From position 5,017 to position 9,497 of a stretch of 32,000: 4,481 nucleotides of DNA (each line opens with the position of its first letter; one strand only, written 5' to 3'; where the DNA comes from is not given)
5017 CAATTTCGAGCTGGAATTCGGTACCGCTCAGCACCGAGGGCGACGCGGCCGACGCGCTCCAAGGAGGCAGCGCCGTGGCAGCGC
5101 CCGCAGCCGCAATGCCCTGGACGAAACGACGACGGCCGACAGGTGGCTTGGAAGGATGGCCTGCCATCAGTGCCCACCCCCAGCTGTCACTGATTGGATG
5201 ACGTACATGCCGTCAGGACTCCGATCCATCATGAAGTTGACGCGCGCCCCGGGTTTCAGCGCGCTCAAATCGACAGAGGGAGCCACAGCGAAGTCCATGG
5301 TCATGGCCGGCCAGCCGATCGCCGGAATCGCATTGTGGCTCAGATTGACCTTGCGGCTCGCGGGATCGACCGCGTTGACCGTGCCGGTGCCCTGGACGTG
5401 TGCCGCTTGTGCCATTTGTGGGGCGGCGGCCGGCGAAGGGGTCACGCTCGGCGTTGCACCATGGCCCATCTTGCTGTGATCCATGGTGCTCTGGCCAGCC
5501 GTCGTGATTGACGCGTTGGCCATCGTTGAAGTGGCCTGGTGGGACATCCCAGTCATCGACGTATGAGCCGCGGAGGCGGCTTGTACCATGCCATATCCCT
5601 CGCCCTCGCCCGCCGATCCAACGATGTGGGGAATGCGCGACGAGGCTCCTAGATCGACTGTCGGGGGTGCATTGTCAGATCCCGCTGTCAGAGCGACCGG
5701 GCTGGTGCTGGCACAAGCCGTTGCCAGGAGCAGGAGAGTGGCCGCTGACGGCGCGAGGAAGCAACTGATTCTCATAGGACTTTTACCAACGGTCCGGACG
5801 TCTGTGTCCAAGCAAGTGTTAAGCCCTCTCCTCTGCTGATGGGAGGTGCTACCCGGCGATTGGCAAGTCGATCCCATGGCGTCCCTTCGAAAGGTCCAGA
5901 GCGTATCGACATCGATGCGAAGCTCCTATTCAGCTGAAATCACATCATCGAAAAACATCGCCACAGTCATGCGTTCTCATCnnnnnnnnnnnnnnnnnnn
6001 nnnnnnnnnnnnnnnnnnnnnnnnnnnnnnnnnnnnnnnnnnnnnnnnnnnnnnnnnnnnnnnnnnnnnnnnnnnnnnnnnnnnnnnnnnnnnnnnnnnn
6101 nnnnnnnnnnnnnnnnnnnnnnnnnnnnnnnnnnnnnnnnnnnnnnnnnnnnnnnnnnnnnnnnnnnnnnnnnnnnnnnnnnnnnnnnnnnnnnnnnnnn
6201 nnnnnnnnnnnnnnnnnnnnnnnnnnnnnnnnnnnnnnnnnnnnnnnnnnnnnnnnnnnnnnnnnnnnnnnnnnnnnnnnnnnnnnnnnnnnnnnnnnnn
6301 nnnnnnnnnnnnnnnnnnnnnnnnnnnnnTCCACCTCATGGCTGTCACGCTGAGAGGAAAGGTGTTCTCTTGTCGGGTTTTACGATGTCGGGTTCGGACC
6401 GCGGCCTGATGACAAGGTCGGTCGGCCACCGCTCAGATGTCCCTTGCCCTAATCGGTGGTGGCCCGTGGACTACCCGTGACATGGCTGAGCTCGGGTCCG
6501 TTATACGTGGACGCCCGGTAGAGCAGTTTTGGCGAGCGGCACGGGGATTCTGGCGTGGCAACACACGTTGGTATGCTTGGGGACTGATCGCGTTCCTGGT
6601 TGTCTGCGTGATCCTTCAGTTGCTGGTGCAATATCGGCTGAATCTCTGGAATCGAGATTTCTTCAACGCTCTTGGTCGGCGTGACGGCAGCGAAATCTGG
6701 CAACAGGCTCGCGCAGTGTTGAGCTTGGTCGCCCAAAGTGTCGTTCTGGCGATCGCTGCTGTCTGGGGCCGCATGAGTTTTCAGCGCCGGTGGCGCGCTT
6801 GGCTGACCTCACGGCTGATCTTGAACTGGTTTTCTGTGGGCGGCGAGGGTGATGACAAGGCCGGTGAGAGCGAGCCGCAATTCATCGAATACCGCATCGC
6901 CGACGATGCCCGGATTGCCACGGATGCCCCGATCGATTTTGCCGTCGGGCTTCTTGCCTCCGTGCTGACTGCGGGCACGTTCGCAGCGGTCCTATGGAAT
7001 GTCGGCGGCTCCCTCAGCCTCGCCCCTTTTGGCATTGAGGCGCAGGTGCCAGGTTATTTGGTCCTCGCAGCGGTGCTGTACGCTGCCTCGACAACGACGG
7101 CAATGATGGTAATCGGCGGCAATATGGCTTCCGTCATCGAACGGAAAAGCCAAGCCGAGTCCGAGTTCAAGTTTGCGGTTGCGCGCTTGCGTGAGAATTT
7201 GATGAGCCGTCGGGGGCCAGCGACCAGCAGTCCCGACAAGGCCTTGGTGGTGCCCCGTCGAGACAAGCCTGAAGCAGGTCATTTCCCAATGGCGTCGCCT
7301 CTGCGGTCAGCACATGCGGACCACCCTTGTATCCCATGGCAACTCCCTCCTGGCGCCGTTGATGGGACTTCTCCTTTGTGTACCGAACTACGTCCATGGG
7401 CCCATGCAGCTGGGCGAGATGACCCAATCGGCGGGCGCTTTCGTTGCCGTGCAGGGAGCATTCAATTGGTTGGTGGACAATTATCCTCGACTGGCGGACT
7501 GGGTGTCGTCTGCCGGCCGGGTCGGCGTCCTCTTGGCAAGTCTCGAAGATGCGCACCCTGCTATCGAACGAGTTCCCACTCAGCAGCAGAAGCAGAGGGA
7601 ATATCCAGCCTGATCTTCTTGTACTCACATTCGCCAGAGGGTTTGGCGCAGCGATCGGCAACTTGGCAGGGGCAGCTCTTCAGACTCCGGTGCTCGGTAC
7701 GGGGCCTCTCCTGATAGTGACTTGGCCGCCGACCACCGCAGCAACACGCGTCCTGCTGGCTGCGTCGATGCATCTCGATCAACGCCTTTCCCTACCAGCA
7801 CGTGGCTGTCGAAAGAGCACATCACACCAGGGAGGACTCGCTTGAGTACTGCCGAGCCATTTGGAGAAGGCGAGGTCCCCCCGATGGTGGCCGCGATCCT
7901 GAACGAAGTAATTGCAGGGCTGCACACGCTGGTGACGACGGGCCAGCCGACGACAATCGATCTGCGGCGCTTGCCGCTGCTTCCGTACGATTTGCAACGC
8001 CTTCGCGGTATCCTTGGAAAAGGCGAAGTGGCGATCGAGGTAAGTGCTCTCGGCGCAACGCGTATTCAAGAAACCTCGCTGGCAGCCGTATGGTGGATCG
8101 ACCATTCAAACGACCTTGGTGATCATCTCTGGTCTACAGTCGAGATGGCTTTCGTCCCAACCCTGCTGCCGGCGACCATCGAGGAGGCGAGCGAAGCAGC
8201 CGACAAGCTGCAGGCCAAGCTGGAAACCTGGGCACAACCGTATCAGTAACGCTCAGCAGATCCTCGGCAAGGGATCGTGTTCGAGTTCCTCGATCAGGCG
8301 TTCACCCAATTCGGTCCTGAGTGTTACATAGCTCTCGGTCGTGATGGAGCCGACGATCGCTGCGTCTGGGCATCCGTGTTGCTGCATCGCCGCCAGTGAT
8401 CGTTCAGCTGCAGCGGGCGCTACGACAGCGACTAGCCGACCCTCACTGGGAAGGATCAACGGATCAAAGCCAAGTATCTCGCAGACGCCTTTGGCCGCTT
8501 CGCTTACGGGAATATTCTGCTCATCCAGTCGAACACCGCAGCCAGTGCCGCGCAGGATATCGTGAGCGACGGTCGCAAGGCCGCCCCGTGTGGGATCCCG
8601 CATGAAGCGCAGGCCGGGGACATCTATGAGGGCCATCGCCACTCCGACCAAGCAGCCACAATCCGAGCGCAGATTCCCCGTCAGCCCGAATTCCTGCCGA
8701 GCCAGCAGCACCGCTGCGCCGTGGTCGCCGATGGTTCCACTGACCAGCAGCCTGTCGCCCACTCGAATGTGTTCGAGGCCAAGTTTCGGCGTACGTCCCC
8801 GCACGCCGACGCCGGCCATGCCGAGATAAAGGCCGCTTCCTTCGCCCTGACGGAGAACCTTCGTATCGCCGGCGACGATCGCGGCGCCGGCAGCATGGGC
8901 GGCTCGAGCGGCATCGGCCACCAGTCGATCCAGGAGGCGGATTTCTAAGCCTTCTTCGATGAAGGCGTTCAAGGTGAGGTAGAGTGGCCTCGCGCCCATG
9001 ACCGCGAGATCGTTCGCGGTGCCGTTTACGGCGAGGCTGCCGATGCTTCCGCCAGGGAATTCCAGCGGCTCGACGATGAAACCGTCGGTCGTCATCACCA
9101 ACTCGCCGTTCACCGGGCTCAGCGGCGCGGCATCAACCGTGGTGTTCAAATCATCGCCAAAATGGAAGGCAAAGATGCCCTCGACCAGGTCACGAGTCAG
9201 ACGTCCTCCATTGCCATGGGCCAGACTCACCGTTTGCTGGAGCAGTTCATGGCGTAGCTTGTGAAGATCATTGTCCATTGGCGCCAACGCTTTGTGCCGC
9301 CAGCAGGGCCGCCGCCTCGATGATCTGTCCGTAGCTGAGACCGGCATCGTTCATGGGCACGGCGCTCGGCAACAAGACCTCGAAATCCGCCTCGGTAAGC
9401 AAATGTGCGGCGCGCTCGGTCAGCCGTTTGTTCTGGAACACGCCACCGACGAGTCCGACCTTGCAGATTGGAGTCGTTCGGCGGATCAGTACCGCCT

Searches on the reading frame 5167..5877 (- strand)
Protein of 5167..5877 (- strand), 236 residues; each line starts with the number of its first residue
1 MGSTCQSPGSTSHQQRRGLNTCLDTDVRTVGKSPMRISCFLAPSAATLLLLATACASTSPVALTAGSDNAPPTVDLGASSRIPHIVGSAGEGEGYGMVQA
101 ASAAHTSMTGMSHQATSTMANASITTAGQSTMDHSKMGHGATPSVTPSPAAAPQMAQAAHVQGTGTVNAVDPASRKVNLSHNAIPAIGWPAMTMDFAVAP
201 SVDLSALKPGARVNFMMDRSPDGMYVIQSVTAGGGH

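Call 10: search_protein_families(library=pfam, proteins=[window:5167-5877:-])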
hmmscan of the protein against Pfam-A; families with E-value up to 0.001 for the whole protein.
window:5167-5877:- (236 aa): 1 family
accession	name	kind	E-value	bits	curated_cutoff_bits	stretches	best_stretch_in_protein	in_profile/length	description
PF11604.15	CusF_Ec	-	3.8e-26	91.2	27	1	161-231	2-71/72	Copper binding periplasmic protein CusF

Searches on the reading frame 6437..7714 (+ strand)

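Call 10: search_protein_families(library=pfam, proteins=[window:6437-7714:+])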
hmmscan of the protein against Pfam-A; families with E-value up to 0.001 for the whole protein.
window:6437-7714:+ (425 aa): 2 families
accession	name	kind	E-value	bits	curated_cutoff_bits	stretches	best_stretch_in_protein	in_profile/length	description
PF06472.20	ABC_membrane_2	-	3.7e-15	56.5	24.4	1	44-254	10-206/269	ABC transporter transmembrane region 2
PF05992.17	SbmA_BacA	-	2.2e-07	31.1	24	1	43-245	2-201/315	SbmA/BacA-like family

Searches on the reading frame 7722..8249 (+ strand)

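Call 11: search_protein_families(library=pfam, proteins=[window:7722-8249:+])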
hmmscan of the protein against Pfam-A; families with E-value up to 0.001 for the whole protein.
window:7722-8249:+ (175 aa): 1 family
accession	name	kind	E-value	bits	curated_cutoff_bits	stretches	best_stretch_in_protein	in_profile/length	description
PF04809.18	HupH_C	-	1.3e-25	89.9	23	1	57-168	5-116/118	HupH hydrogenase expression protein, C-terminal conserved region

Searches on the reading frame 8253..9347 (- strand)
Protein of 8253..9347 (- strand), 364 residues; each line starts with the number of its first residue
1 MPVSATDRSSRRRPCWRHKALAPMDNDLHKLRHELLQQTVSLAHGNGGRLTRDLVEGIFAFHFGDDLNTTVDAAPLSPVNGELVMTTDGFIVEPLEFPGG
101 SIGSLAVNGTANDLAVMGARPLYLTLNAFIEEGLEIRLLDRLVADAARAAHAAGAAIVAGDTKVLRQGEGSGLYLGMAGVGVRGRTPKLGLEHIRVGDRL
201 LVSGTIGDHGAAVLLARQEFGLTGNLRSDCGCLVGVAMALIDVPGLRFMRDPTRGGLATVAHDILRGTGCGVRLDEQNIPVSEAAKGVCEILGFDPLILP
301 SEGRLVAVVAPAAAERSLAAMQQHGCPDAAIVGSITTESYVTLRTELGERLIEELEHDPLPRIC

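Call 11: search_protein_families(library=pfam, proteins=[window:8253-9347:-])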
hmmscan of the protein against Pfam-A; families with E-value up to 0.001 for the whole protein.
window:8253-9347:- (364 aa): 2 families
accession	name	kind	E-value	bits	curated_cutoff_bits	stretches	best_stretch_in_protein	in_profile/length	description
PF02769.27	AIRS_C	-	1.2e-23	84.4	23.1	1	195-343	1-153/156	AIR synthase related protein, C-terminal domain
PF00586.29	AIRS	-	2.2e-18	67.1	24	1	72-182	3-111/112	AIR synthase related protein, N-terminal domain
